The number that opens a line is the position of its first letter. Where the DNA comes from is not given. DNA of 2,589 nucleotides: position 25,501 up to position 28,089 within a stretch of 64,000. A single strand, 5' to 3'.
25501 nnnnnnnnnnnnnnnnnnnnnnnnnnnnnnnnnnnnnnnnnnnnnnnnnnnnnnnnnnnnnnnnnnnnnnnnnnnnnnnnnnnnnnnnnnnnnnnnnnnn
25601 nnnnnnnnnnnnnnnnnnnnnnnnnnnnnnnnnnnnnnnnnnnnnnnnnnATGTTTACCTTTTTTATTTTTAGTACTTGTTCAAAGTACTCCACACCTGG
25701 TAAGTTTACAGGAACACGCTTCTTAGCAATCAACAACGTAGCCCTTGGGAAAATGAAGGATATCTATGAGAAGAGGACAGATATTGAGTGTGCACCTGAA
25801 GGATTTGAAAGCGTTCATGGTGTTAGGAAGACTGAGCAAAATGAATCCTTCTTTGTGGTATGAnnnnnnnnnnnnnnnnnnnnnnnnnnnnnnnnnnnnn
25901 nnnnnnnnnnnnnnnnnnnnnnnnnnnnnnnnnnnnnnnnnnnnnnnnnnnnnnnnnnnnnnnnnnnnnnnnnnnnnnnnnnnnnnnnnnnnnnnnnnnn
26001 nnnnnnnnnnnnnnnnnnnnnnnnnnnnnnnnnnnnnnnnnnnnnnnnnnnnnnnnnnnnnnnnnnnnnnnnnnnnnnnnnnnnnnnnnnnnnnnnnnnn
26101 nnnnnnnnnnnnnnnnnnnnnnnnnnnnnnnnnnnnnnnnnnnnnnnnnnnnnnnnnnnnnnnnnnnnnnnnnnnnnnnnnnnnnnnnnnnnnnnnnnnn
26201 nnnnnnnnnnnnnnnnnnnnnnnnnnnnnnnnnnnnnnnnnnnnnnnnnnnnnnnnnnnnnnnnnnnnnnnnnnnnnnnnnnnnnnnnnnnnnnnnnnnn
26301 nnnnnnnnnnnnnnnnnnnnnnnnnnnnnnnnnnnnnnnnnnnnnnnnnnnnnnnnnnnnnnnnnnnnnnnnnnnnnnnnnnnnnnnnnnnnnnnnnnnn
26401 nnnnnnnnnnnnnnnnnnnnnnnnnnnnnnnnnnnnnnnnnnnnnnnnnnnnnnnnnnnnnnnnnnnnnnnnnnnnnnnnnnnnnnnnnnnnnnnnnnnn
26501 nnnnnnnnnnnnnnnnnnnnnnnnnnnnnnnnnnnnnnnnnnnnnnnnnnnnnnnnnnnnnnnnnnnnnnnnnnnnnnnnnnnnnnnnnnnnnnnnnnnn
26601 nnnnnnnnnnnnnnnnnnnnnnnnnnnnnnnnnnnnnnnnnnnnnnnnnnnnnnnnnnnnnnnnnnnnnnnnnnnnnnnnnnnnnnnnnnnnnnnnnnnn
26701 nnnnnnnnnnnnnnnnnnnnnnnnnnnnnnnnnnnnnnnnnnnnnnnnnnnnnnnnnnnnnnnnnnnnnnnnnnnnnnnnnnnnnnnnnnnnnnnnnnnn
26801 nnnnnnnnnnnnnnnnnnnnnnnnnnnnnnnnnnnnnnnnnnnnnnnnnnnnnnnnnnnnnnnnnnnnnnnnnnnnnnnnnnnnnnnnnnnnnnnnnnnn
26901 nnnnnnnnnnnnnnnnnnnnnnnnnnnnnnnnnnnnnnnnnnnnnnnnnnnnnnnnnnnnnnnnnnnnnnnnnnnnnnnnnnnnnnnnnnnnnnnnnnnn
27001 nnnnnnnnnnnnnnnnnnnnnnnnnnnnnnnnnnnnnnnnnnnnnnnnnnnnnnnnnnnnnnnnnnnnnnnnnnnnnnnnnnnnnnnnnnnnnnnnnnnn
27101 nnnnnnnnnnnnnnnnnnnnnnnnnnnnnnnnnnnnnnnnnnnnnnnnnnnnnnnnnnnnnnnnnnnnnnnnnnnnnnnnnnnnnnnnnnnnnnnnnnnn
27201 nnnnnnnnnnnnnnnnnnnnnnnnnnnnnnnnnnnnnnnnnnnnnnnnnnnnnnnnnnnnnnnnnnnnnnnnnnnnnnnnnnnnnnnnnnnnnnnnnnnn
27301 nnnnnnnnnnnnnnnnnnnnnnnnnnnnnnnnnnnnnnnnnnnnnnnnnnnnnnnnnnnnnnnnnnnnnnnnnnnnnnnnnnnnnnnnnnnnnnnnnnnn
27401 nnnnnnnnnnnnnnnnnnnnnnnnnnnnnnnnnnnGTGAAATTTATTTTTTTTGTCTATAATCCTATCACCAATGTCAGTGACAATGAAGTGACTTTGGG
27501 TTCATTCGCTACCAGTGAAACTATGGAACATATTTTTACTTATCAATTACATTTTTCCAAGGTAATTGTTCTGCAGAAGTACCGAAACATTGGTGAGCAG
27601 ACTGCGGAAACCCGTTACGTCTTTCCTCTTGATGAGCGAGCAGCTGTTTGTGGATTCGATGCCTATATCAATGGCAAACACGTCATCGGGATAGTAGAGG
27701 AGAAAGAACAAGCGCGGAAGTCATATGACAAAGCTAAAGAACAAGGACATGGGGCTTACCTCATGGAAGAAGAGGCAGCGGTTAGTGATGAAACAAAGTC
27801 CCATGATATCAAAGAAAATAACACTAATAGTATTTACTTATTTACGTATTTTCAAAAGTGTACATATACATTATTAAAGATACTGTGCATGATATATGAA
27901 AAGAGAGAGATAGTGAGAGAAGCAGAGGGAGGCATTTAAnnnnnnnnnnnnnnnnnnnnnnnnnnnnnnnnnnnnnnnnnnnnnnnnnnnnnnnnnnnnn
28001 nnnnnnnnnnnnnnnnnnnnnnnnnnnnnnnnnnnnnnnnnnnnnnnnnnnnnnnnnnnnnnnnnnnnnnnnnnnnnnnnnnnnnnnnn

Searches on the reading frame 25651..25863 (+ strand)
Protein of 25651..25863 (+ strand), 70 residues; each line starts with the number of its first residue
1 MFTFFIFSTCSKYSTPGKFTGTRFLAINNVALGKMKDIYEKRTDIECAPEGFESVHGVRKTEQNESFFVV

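Call 7: search_protein_families(library=pfam, proteins=[window:25651-25863:+], max_evalue=0.01)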
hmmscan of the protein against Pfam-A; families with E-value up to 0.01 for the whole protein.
window:25651-25863:+ (70 aa): 2 families
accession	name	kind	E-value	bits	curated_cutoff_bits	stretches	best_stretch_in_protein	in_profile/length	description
PF00644.27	PARP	-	9.7e-07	28.9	26.7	1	7-67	93-152/199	Poly(ADP-ribose) polymerase catalytic domain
PF22841.2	CATSPERE_NTD1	-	0.0031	18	27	1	3-68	22-85/89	CATSPERE first N-terminal domain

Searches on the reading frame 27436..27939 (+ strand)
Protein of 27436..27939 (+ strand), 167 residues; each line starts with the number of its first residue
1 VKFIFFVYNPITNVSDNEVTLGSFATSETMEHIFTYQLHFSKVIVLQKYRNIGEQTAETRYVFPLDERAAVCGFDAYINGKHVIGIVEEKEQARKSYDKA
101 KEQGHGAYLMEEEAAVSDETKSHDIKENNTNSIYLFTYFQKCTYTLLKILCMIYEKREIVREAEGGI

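Call 7: search_protein_families(library=pfam, proteins=[window:27436-27939:+], max_evalue=0.01)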
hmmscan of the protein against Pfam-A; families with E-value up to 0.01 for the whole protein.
window:27436-27939:+ (167 aa): 2 families
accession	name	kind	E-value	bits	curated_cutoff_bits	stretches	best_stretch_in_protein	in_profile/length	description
PF08487.16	VIT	-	2.5e-22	79.6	26.5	1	39-117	13-91/111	Vault protein inter-alpha-trypsin domain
PF13757.12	VIT_2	-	9.1e-09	35.5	23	1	41-91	28-78/78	Vault protein inter-alpha-trypsin domain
